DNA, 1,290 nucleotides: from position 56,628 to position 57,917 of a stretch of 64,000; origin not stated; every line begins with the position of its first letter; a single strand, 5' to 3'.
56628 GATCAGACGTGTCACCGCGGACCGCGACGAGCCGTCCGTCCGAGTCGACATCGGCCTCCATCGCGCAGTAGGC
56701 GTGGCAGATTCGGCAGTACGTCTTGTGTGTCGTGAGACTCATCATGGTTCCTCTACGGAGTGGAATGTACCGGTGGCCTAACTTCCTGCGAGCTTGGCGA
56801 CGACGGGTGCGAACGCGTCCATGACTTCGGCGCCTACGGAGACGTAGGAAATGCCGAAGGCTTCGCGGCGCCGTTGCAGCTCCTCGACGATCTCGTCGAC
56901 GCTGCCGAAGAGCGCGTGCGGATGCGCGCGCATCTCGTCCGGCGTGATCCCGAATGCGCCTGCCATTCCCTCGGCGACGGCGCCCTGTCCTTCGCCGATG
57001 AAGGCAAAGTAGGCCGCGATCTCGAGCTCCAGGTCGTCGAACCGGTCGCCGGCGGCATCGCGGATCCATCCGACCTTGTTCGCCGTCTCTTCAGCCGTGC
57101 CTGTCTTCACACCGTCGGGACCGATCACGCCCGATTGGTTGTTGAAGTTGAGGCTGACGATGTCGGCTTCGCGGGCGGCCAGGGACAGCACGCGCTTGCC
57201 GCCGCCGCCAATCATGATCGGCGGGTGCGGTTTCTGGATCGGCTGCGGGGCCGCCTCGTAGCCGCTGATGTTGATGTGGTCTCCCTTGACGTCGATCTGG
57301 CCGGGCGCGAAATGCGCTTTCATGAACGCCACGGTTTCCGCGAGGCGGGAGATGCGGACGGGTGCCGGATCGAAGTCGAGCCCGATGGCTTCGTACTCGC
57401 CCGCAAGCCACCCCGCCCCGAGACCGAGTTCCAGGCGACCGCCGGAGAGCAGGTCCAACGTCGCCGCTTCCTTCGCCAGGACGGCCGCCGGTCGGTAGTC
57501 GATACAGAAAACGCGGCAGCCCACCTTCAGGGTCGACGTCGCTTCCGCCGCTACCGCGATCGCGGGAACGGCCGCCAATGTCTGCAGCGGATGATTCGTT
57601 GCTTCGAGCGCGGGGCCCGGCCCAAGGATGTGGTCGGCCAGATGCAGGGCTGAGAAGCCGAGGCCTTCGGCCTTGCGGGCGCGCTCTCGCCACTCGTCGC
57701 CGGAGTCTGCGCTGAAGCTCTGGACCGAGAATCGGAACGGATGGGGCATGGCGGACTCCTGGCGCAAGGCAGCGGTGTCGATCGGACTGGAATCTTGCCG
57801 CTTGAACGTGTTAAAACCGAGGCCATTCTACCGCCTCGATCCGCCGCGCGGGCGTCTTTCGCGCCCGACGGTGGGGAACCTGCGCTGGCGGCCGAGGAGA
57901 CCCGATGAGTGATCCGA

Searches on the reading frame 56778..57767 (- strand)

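Call 37: search_protein_families(library=pfam, proteins=[window:56778-57767:-], max_evalue=0.00001)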
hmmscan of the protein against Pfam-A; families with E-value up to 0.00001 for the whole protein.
window:56778-57767:- (329 aa): 1 family
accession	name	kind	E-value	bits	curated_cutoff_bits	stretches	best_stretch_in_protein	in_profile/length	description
PF00296.26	Bac_luciferase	-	9.1e-37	127.5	27.9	1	15-208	13-192/314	Luciferase-like monooxygenase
